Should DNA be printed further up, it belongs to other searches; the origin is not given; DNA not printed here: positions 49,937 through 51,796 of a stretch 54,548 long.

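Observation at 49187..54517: Tat-less [NiFe]-hydrogenase translationally coupled to MetV-MetF: a candidate H2-linked methylene-THF reductase module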

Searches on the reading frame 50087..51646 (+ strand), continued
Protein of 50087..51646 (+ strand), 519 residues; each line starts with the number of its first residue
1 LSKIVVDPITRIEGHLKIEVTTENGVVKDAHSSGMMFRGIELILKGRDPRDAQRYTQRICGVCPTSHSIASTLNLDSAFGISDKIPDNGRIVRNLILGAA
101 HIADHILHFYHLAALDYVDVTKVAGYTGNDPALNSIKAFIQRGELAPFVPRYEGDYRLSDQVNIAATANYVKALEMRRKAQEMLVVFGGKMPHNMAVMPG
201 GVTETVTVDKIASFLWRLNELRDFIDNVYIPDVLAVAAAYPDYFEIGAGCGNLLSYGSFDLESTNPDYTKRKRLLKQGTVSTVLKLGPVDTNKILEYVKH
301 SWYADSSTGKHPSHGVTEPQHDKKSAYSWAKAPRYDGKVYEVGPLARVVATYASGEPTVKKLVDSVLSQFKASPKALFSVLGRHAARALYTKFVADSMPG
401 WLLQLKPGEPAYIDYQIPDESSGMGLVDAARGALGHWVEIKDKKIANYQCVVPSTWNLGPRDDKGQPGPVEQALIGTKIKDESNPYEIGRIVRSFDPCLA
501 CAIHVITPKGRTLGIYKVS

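Call 16: find_related_loci(query=window:50087-51646:+, collection=genome_contigs, flank=8000)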
Query window:50087-51646:+ (519 aa) in genome_contigs; peptide patterns used: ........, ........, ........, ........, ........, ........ (x = any residue, [..] = any of these).
368 stretches matched a pattern; 339 encode a relative of the query (tblastn E <= 1e-3); the best 80 are kept; 80 distinct loci.
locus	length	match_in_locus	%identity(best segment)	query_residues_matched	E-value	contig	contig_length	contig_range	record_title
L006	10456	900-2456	95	1-519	0e+0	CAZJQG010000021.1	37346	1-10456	MAG TPA_asm: uncultured Dehalococcoidales bacterium isolate SRP098346_co1_423 genome assembly, contig: NODE_663_length_3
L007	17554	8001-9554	91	1-518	0e+0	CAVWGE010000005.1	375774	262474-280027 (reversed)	MAG: uncultured Chloroflexia bacterium isolate MFD04408.bin.1.9 genome assembly, contig: contig_24942, whole genome shot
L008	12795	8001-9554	88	1-518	0e+0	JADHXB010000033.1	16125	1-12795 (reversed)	MAG: Dehalococcoidia bacterium isolate BS750m-G42 BS-750m-C5904, whole genome shotgun sequence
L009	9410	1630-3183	88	1-518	0e+0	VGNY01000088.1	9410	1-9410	MAG: Chloroflexi bacterium isolate M_DeepCast_200m_mx_194 M_DeepCast_200m_mx_194_Ga0194113_10013685, whole genome shotgu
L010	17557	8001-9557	89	1-519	0e+0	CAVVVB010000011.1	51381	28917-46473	MAG: uncultured Chloroflexia bacterium isolate MFD03726.bin.2.26 genome assembly, contig: contig_27821, whole genome sho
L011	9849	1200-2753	88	1-518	0e+0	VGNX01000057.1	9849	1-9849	MAG: Chloroflexi bacterium isolate M_DeepCast_200m_m2_208 M_DeepCast_200m_m2_208_Ga0194113_10012711, whole genome shotgu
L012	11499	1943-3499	86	1-519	0e+0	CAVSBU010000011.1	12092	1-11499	MAG: uncultured Chloroflexia bacterium isolate MFD04408.bin.2.15 genome assembly, contig: contig_30699, whole genome sho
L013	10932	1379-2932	86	1-518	0e+0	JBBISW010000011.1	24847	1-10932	MAG: Chloroflexota bacterium isolate SLF170214_bin_382 NODE_1632_length_24847_cov_10.688448, whole genome shotgun sequen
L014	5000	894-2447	86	1-518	0e+0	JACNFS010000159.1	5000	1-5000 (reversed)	MAG: Dehalococcoidia bacterium isolate NIOZ-UU108 NIOZ-UU_NODE_21817_length_5000_cov_19.5482, whole genome shotgun seque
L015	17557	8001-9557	85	1-519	0e+0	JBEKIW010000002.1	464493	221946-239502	MAG: Dehalococcoidia bacterium isolate SPRUCE 309 SPRUCE_309_2, whole genome shotgun sequence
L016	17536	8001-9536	88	8-519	0e+0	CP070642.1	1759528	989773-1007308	MAG: Chloroflexota bacterium isolate bin905 chromosome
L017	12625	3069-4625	85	1-519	0e+0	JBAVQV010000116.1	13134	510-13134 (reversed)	MAG: Dehalococcoidia bacterium isolate MFD02350_ilm_asm_bin2 k127_85321, whole genome shotgun sequence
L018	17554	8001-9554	86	1-518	0e+0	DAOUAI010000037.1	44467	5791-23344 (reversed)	MAG TPA_asm: Dehalococcoidia bacterium isolate H62_637 k111_1562619, whole genome shotgun sequence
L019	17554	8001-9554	86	1-518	0e+0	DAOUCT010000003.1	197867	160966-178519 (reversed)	MAG TPA_asm: Dehalococcoidia bacterium isolate H85_861 38027, whole genome shotgun sequence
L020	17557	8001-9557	83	1-519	0e+0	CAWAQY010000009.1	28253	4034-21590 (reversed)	MAG: uncultured Chloroflexia bacterium isolate MFD02809.bin.2.211 genome assembly, contig: contig_184212, whole genome s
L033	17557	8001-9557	78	1-519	0e+0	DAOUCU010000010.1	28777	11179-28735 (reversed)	MAG TPA_asm: Dehalococcoidia bacterium isolate H85_867 40924, whole genome shotgun sequence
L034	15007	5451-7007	76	1-519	0e+0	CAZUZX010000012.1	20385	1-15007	MAG TPA_asm: uncultured Dehalococcoidia bacterium isolate binchicken_co383_164 genome assembly, contig: NODE_683_length_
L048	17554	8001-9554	72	1-518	0e+0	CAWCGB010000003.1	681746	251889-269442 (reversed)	MAG: uncultured delta proteobacterium isolate MFD01231.bin.2.77 genome assembly, contig: contig_13168, whole genome shot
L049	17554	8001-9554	71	1-518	0e+0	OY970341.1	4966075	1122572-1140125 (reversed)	MAG: uncultured delta proteobacterium isolate MFD01231.bin.c.2 genome assembly, chromosome: 1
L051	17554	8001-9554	72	1-518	0e+0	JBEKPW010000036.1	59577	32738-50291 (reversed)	MAG: Syntrophobacteraceae bacterium isolate SPRUCE 473 SPRUCE_473_36, whole genome shotgun sequence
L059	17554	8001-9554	72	1-518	0e+0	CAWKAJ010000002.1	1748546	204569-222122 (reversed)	MAG: uncultured Chloroflexia bacterium isolate MFD03726.bin.1.10 genome assembly, contig: contig_31094, whole genome sho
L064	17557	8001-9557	71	1-519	0e+0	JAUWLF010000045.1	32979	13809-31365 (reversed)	MAG: Chloroflexota bacterium isolate CSMAG_2365 CSMAG_2365_k141_326857_length_32979_cov_23.0000, whole genome shotgun se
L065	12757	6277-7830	70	1-518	0e+0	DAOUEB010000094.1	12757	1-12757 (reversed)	MAG TPA_asm: Dehalococcoidales bacterium isolate N3_157 k131_2458264, whole genome shotgun sequence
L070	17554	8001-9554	70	1-518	0e+0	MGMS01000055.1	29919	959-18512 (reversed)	MAG: Chloroflexi bacterium RBG_13_51_36 RBG_13_scaffold_822, whole genome shotgun sequence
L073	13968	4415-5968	71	1-518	0e+0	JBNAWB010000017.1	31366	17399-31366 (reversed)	MAG: Thermodesulfobacteriota bacterium isolate Kamch4342-D-MF-053 bin28.fa-17, whole genome shotgun sequence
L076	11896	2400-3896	73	1-506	0e+0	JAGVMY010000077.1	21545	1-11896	MAG: Thermodesulfovibrionales bacterium isolate DeMMO3_30 c_000000029033, whole genome shotgun sequence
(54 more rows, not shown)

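Call 29: search_protein_families(library=pfam, proteins=[L048:10729-11910:+, L064:9627-11510:+, L049:12818-13231:+, L051:244-4389:+, L070:3741-4298:+, L070:4393-6306:+, L070:6303-7070:+, L070:2399-3763:+, L070:12371-16471:+, L070:11656-12306:+], max_evalue=0.00001)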
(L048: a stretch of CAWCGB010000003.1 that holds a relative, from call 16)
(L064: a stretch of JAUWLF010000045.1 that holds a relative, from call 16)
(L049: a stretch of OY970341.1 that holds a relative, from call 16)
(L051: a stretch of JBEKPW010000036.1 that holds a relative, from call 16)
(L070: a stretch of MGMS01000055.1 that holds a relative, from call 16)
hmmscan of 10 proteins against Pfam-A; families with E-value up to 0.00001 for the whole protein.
L048:10729-11910:+ (393 aa): 3 families
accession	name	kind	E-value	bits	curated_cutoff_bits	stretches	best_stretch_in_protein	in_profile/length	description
PF02518.31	HATPase_c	-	5.2e-31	107.8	26.4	1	263-373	3-109/111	Histidine kinase-, DNA gyrase B-, and HSP90-like ATPase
PF00027.35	cNMP_binding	-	7.2e-13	48.8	27.5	1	36-122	4-87/89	Cyclic nucleotide-binding domain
PF00512.31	HisKA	-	5.1e-11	42.9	26.9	1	151-216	3-65/66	His Kinase A (phospho-acceptor) domain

L064:9627-11510:+ (627 aa): 4 families
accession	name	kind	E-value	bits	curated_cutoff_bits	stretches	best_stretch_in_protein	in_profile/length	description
PF02518.31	HATPase_c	-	5e-30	104.6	26.4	1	507-617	3-110/111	Histidine kinase-, DNA gyrase B-, and HSP90-like ATPase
PF00512.31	HisKA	-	1.8e-14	54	26.9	1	392-459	2-66/66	His Kinase A (phospho-acceptor) domain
PF00027.35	cNMP_binding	-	9.6e-13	48.4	27.5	1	35-121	6-87/89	Cyclic nucleotide-binding domain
PF25323.1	6TM_PilS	-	2.5e-06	27.7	27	1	166-350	4-171/189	PilS-like transmembrane domain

L049:12818-13231:+ (137 aa): 1 family
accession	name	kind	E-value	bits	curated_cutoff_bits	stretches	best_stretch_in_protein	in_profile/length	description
PF00072.30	Response_reg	-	1.3e-25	90.2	30.2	1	11-129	1-110/111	Response regulator receiver domain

L051:244-4389:+ (1381 aa): 18 families
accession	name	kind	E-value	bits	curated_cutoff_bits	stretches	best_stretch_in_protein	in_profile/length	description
PF07992.20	Pyr_redox_2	-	6.5e-50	170.6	26.1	2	153-450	2-291/291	Pyridine nucleotide-disulphide oxidoreductase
PF14691.11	Fer4_20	-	1.9e-21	76.4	25.8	1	59-136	29-109/113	Dihydroprymidine dehydrogenase domain II, 4Fe-4S cluster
PF13450.12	NAD_binding_8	-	2.1e-21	76.4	21.9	2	156-191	1-36/68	NAD(P)-binding Rossmann-like domain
PF12831.13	FAD_oxidored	-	4.7e-16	59.5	27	2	968-1012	3-48/416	FAD dependent oxidoreductase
PF01266.30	DAO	-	6.2e-15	56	27.9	1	153-187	1-35/353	FAD dependent oxidoreductase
PF00890.30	FAD_binding_2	-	8.4e-15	55.3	20.4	2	967-1001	2-36/414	FAD binding domain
PF00037.32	Fer4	-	3.9e-14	52.2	21.1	1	1338-1360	2-24/24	4Fe-4S binding domain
PF00070.33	Pyr_redox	-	2.3e-12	47.7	22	0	153-186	1-34/82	Pyridine nucleotide-disulphide oxidoreductase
PF13738.12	Pyr_redox_3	-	9.1e-11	42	30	0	968-1010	1-43/305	Pyridine nucleotide-disulphide oxidoreductase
PF01946.23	Thi4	-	1.6e-10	41.1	26.2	0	148-193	14-60/235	Thi4 family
PF01494.25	FAD_binding_3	-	1.8e-10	41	22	0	153-183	3-33/349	FAD binding domain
PF12837.12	Fer4_6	-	1.9e-09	37.5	25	0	1337-1359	2-24/24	4Fe-4S binding domain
PF13237.11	Fer4_10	-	2.5e-09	37.4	25.5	0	1309-1355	4-53/53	4Fe-4S dicluster domain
PF01593.30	Amino_oxidase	-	1.6e-08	34.7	19.8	0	162-188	2-28/443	Flavin containing amine oxidoreductase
PF03486.20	HI0933_like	-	1.6e-08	34.7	50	0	153-187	2-36/244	HI0933-like protein Rossmann domain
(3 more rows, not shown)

L070:3741-4298:+ (185 aa): 1 family
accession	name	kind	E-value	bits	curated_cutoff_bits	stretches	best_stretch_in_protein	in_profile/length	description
PF01257.25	2Fe-2S_thioredx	-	7.3e-47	159.3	24.8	1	27-165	3-141/145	Thioredoxin-like [2Fe-2S] ferredoxin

L070:4393-6306:+ (637 aa): 4 families
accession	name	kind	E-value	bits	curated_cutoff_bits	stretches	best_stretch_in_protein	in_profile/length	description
PF01512.22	Complex1_51K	-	4e-47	160.3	31.2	1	179-348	2-148/150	Nuo51 FMN-binding domain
PF10589.14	NADH_4Fe-4S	-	3.1e-31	107.5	23.5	1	460-544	1-85/85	NADH-ubiquinone oxidoreductase-F iron-sulfur binding region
PF14697.11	Fer4_21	-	5.8e-06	26.8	35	1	571-610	10-52/59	4Fe-4S dicluster domain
PF10531.15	SLBB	-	7.3e-06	26.2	27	0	372-421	1-53/55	SLBB domain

L070:6303-7070:+ (255 aa): 4 families
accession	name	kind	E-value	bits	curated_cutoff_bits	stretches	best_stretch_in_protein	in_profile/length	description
PF01656.29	CbiA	-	3.4e-20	72.7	25.4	1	6-233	3-125/125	CobQ/CobB/MinD/ParA nucleotide binding domain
PF13614.12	AAA_31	-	2.9e-13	50.6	27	1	3-182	2-169/177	AAA domain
PF00142.24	Fer4_NifH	-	9.9e-09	35.5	25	0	155-251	143-242/271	4Fe-4S iron sulfur cluster binding proteins, NifH/frxC family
PF02374.21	ArsA_ATPase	-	7.5e-07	29.1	24.3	1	3-49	2-49/305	Anion-transporting ATPase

L070:2399-3763:+ (454 aa): 2 families
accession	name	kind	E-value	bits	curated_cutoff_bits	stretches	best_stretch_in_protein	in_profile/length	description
PF03599.22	CdhD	-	2.3e-90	303.6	24.8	1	65-444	2-386/387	CO dehydrogenase/acetyl-CoA synthase delta subunit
PF04060.18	FeS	-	2.4e-10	40.4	23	1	18-45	6-33/33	Putative Fe-S cluster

L070:12371-16471:+ (1366 aa): 12 families
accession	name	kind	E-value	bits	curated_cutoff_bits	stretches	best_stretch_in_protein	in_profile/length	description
PF00384.28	Molybdopterin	-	1.3e-82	278.2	24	1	735-1170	1-352/353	Molybdopterin oxidoreductase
PF01568.27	Molydop_binding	-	3.5e-36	124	26.8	1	1254-1359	1-109/110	Molydopterin dinucleotide binding domain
PF07992.20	Pyr_redox_2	-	5.5e-35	121.6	26.1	1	269-557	3-291/291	Pyridine nucleotide-disulphide oxidoreductase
PF04879.21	Molybdop_Fe4S4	-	5.2e-19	68.4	22.7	1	678-726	2-50/55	Molybdopterin oxidoreductase Fe4S4 domain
PF14691.11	Fer4_20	-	1.4e-16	60.7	25.8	1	176-251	31-108/113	Dihydroprymidine dehydrogenase domain II, 4Fe-4S cluster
PF13510.11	Fer2_4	-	2.2e-15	56.9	22.8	1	7-85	4-81/82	2Fe-2S iron-sulfur cluster binding domain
PF00070.33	Pyr_redox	-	4.9e-13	49.8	22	1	269-343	2-67/82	Pyridine nucleotide-disulphide oxidoreductase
PF13450.12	NAD_binding_8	-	4.6e-11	43.3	21.9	1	271-306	1-36/68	NAD(P)-binding Rossmann-like domain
PF01266.30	DAO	-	3.4e-09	37.1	27.9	1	270-303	3-37/353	FAD dependent oxidoreductase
PF13738.12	Pyr_redox_3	-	3.8e-07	30.1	30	0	353-437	128-208/305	Pyridine nucleotide-disulphide oxidoreductase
PF01946.23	Thi4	-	1.2e-06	28.4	26.2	1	270-326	21-76/235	Thi4 family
PF01593.30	Amino_oxidase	-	3.9e-06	26.9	19.8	0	277-305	2-30/443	Flavin containing amine oxidoreductase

L070:11656-12306:+ (216 aa): 1 family
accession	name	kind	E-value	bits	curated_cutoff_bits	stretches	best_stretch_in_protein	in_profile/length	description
PF12654.12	DUF3786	-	2.3e-52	177.5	27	1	34-206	2-174/176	Domain of unknown function (DUF3786)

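Call 30: search_protein_families(library=pfam, proteins=[L073:7602-9572:+, L073:639-2399:+, L034:9032-11128:+, L059:11924-12391:+, L059:12419-12886:+, L059:12893-14026:+, L065:3105-5075:+, L076:503-1372:+, L073:12671-13504:+, L033:11657-12328:+], max_evalue=0.00001)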
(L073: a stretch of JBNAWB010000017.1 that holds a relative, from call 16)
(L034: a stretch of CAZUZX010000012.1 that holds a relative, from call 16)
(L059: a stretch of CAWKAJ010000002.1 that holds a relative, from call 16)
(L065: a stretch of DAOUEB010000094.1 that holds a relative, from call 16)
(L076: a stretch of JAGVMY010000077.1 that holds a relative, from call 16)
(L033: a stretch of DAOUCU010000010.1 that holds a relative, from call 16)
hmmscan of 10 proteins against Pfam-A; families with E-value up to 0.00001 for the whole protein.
L073:7602-9572:+ (656 aa): 6 families
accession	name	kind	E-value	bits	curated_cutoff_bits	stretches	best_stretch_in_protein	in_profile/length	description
PF17202.10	sCache_3_3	-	8e-35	119.9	28.8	1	220-333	2-105/107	Single cache domain 3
PF02518.31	HATPase_c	-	3.7e-27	95.4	26.4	1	545-654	2-109/111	Histidine kinase-, DNA gyrase B-, and HSP90-like ATPase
PF17201.10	Cache_3-Cache_2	-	5.3e-26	92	27.7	1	213-337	70-197/299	Cache 3/Cache 2 fusion domain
PF00672.30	HAMP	-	1.3e-15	57.9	25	1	356-407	1-52/53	HAMP domain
PF00512.31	HisKA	-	1e-11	45.1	26.9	1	429-495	4-66/66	His Kinase A (phospho-acceptor) domain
PF17203.10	sCache_3_2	-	3.6e-08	34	28.4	0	247-327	52-130/140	Single cache domain 3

L073:639-2399:+ (586 aa): 1 family
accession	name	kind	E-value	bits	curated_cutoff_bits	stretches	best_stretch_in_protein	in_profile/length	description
PF01268.25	FTHFS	-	2.6e-219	729.5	27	1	9-586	2-556/556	Formate--tetrahydrofolate ligase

L034:9032-11128:+ (698 aa): 7 families
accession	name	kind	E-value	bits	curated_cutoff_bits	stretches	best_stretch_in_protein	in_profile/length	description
PF12225.13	DUF5981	-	1.3e-36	124.5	23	1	591-684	2-95/95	Methylene-tetrahydrofolate reductase C terminal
PF14691.11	Fer4_20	-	3.4e-19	69.1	25.8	1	27-106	29-111/113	Dihydroprymidine dehydrogenase domain II, 4Fe-4S cluster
PF02662.21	FlpD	-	6.9e-17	62.1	22.3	1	417-499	1-84/123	Methyl-viologen-reducing hydrogenase, delta subunit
PF13187.11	Fer4_9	-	1.4e-08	35.1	27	1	342-387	1-52/52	4Fe-4S dicluster domain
PF13450.12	NAD_binding_8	-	5.1e-08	33.5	21.9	1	124-158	1-35/68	NAD(P)-binding Rossmann-like domain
PF07992.20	Pyr_redox_2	-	7.8e-08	32.5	26.1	1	122-222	3-115/291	Pyridine nucleotide-disulphide oxidoreductase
PF13237.11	Fer4_10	-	3.6e-06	27.2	25.5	1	337-383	3-53/53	4Fe-4S dicluster domain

L059:11924-12391:+ (155 aa): 2 families
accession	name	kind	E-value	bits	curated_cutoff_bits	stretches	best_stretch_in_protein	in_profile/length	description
PF13452.11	FAS1_DH_region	-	1.4e-26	93.6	22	1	18-145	11-131/132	FAS1-like, dehydratase domain region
PF01575.25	MaoC_dehydratas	-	6.5e-07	29.4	27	0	16-127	13-113/123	MaoC like domain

L059:12419-12886:+ (155 aa): 1 family
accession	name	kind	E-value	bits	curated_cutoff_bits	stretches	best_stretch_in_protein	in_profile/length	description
PF01575.25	MaoC_dehydratas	-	7.5e-09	35.7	27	1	24-92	21-91/123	MaoC like domain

L059:12893-14026:+ (377 aa): 3 families
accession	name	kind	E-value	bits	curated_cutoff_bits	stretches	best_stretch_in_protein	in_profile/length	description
PF03060.21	NMO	-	1.2e-59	202.8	28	1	10-360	2-330/331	Nitronate monooxygenase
PF01070.24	FMN_dh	-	1.5e-07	31.2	24.9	1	201-262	254-316/350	FMN-dependent dehydrogenase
PF00478.31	IMPDH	-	1.6e-07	31.1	25.6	0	213-256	202-244/345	IMP dehydrogenase / GMP reductase domain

L065:3105-5075:+ (656 aa): 7 families
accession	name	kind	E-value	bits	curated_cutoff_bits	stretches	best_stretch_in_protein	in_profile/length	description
PF02754.22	CCG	-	4e-34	117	20.6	2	541-629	1-85/85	Cysteine-rich domain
PF13187.11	Fer4_9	-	1.5e-10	41.4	27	1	274-349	1-48/52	4Fe-4S dicluster domain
PF13237.11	Fer4_10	-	3e-10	40.3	25.5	1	270-349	4-53/53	4Fe-4S dicluster domain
PF13183.11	Fer4_8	-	1.2e-09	39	27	1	273-351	3-67/68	4Fe-4S dicluster domain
PF00037.32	Fer4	-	8.3e-07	29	21.1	0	270-286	3-19/24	4Fe-4S binding domain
PF12838.12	Fer4_7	-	1.5e-06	29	27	0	334-350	34-50/52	4Fe-4S dicluster domain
PF13534.11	Fer4_17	-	5e-06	27.4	22.2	0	274-350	1-58/61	4Fe-4S dicluster domain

L076:503-1372:+ (289 aa): 2 families
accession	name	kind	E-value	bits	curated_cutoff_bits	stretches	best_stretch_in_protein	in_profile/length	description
PF02882.25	THF_DHG_CYH_C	-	6e-70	234.1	27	1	124-285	1-159/160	Tetrahydrofolate dehydrogenase/cyclohydrolase, NAD(P)-binding domain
PF00763.28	THF_DHG_CYH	-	9.3e-44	148.8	32.8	1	6-121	1-115/115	Tetrahydrofolate dehydrogenase/cyclohydrolase, catalytic domain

L073:12671-13504:+ (277 aa): 1 family
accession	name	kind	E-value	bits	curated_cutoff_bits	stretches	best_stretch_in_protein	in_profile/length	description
PF02754.22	CCG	-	2.3e-25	88.9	20.6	2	4-84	2-84/85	Cysteine-rich domain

L033:11657-12328:+ (223 aa): 4 families
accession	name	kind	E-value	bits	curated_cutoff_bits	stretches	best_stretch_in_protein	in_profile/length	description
PF13510.11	Fer2_4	-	1.5e-20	73.5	22.8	1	2-78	2-81/82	2Fe-2S iron-sulfur cluster binding domain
PF10588.14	NADH-G_4Fe-4S_3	-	1.7e-09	37.5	27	1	85-120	1-36/40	NADH-ubiquinone oxidoreductase-G iron-sulfur binding region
PF22117.2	Fer4_Nqo3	-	2.1e-08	34.6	27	1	144-204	8-66/67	NADH-quinone oxidoreductase subunit 3, ferredoxin-like domain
PF00111.32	Fer2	-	1.5e-07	31.7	21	1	11-55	8-48/77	2Fe-2S iron-sulfur cluster binding domain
